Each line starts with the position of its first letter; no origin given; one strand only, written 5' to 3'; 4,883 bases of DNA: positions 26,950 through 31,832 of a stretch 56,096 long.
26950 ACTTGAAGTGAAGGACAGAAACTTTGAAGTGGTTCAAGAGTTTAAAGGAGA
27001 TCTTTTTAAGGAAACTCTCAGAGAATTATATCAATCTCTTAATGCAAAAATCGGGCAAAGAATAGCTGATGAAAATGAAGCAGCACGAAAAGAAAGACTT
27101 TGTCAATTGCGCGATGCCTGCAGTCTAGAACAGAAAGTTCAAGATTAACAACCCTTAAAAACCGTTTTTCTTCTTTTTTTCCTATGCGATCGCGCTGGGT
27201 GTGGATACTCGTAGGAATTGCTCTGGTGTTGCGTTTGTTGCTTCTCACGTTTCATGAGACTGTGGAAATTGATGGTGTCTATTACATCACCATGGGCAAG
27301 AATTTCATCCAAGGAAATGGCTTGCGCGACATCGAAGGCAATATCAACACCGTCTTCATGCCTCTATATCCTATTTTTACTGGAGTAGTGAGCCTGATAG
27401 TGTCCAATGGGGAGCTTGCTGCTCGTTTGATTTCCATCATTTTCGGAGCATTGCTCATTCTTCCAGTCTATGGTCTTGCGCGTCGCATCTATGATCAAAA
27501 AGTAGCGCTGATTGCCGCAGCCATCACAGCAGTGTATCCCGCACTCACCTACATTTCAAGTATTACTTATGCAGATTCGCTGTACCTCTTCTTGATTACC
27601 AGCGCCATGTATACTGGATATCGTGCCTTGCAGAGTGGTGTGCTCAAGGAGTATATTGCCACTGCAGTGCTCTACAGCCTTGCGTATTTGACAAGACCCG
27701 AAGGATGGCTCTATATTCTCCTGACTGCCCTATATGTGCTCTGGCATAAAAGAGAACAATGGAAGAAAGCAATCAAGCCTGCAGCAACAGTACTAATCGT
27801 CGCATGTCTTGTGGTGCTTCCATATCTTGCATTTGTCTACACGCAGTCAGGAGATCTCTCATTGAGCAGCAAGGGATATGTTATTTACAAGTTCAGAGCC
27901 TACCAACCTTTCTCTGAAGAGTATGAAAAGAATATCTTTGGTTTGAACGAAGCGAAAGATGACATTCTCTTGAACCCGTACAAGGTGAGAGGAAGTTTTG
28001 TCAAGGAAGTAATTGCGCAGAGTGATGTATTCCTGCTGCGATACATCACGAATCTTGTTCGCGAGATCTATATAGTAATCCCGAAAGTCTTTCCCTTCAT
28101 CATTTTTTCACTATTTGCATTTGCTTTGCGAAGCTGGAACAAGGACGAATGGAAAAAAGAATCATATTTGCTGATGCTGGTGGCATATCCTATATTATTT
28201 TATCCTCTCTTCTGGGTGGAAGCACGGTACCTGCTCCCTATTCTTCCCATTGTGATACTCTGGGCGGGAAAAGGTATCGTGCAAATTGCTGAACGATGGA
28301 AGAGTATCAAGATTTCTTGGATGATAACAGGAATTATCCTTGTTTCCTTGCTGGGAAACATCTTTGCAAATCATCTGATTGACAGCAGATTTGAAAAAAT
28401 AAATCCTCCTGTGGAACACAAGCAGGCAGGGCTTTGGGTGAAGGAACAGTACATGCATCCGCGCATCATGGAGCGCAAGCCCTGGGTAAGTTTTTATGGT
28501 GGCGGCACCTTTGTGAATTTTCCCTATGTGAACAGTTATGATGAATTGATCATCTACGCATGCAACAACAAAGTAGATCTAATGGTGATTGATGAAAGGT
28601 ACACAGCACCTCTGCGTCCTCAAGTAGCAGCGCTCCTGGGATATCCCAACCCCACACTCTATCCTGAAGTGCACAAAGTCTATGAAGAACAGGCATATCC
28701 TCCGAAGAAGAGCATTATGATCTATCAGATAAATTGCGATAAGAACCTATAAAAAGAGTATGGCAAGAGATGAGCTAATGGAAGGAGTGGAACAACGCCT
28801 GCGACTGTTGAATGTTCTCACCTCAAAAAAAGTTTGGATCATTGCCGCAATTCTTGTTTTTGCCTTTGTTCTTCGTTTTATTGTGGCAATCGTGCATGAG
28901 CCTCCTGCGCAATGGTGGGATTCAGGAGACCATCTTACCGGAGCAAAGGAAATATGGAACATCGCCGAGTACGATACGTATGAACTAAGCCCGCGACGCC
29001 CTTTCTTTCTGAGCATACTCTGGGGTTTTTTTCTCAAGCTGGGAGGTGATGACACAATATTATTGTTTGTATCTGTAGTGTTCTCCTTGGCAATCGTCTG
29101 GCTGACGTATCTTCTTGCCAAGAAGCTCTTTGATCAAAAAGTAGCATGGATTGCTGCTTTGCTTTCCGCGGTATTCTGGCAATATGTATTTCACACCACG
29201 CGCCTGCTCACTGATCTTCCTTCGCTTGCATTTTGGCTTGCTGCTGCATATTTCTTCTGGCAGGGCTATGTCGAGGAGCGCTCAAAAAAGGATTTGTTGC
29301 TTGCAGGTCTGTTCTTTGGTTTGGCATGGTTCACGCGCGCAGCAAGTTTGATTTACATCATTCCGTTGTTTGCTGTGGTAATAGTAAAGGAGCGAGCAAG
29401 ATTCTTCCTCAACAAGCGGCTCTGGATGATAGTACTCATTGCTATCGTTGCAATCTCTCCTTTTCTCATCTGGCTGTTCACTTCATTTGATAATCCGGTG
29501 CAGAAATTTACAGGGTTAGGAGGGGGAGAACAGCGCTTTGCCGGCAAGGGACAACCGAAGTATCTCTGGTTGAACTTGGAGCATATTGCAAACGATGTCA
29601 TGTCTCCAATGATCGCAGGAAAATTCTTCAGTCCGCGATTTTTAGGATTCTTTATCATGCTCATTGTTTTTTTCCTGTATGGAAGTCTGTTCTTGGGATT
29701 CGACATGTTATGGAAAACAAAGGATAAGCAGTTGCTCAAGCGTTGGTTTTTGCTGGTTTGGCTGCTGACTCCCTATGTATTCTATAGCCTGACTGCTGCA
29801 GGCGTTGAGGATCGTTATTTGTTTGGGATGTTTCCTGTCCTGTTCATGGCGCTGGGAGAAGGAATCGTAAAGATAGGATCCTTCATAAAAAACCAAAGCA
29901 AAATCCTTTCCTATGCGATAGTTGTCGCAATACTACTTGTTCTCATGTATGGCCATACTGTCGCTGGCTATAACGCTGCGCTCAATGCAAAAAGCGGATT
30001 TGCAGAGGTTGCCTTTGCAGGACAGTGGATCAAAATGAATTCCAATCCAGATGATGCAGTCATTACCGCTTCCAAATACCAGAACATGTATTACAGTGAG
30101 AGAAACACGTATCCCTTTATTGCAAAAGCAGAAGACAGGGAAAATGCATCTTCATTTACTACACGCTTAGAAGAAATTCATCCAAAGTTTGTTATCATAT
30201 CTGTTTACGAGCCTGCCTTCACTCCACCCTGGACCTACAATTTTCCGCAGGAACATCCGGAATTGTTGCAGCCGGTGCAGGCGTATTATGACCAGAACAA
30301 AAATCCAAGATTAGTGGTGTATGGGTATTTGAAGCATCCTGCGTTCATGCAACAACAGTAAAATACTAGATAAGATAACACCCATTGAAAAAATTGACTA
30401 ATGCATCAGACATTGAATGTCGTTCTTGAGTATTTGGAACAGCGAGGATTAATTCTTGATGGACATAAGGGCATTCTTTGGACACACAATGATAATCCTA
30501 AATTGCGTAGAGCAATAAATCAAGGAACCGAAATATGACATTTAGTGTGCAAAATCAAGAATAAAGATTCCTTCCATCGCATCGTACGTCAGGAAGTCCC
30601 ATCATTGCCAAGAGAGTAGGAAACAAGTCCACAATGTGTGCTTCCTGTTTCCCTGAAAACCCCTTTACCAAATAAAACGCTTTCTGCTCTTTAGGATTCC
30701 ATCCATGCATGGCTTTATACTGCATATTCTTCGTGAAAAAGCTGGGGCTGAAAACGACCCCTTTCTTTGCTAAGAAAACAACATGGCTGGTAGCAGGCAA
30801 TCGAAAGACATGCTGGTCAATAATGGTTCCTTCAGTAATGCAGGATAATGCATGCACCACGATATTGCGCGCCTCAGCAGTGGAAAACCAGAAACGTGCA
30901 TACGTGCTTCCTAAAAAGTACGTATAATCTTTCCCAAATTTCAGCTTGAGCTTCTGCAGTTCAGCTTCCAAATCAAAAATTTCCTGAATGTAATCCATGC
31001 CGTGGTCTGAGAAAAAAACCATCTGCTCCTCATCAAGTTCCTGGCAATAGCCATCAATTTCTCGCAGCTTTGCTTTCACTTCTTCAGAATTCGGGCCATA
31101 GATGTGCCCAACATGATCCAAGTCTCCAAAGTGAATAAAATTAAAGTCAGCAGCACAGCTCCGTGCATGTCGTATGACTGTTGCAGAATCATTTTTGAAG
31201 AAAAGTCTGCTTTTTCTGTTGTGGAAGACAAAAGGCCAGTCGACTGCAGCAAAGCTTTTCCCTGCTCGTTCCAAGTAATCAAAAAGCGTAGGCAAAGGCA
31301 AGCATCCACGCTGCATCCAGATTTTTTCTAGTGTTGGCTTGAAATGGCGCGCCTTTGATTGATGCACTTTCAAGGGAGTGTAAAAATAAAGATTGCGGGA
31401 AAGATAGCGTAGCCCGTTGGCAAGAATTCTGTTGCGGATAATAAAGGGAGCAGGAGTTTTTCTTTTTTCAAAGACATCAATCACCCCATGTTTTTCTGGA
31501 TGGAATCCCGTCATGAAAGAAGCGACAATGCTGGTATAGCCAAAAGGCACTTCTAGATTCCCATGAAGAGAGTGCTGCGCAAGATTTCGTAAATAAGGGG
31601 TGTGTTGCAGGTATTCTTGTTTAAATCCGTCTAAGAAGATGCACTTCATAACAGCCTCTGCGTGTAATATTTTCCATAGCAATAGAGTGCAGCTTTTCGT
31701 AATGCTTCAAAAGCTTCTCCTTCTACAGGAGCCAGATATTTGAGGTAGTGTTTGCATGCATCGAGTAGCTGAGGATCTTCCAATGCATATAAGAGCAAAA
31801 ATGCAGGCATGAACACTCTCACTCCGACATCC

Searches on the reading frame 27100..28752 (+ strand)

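Call 26: search_protein_families(library=pfam, proteins=[window:27100-28752:+], max_evalue=0.001)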
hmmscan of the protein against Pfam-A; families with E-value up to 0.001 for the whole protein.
window:27100-28752:+ (550 aa): 2 families
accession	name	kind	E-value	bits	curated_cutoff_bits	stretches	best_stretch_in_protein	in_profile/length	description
PF13231.12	PMT_2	-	1.3e-18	68.1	26.1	1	88-244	4-159/160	Dolichyl-phosphate-mannose-protein mannosyltransferase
PF03901.23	Glyco_transf_22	-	2.1e-07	30.9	23.8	1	322-419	267-363/414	Alg9-like mannosyltransferase family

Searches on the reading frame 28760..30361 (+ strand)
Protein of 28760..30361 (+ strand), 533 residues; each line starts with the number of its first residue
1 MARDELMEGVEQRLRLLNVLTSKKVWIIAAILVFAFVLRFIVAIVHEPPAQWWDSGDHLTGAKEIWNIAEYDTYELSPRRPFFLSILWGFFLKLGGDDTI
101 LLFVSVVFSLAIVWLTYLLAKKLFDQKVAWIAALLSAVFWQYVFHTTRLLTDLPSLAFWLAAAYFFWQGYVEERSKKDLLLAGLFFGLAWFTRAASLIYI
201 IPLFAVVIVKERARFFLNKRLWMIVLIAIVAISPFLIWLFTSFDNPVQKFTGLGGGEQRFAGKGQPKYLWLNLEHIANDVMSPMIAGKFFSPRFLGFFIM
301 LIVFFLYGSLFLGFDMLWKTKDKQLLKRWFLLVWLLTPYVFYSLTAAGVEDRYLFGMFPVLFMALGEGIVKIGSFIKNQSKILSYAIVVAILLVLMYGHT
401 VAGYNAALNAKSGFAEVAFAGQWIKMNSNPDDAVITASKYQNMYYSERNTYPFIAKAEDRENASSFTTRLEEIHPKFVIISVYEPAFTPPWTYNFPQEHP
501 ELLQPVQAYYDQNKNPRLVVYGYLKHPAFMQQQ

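Call 26: search_protein_families(library=pfam, proteins=[window:28760-30361:+], max_evalue=0.001)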
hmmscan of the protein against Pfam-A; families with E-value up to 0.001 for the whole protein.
window:28760-30361:+ (533 aa): 2 families
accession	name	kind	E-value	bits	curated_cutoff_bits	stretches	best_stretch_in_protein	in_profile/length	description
PF13231.12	PMT_2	-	1.4e-21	77.9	26.1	1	81-238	3-160/160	Dolichyl-phosphate-mannose-protein mannosyltransferase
PF02366.24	PMT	-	0.00046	20.2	22.7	1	103-240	87-235/245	Dolichyl-phosphate-mannose-protein mannosyltransferase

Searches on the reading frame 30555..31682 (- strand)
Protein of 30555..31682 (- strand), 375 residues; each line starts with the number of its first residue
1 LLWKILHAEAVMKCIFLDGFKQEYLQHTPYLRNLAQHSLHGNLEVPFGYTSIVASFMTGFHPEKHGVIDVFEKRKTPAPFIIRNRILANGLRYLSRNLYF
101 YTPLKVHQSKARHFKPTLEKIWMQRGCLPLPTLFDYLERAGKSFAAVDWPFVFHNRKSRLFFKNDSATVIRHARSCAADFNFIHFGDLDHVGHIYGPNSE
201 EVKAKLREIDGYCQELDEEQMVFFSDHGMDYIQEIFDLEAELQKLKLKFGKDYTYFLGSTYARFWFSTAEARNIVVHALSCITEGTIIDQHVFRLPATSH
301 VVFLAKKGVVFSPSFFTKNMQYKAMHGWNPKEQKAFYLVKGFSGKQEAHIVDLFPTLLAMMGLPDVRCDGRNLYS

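Call 26: search_protein_families(library=pfam, proteins=[window:30555-31682:-], max_evalue=0.001)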
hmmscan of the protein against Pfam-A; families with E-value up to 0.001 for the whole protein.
window:30555-31682:- (375 aa): 1 family
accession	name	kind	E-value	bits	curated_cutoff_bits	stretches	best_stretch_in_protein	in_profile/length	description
PF01663.27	Phosphodiest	-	2.6e-20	73.8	23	1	15-251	4-248/342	Type I phosphodiesterase / nucleotide pyrophosphatase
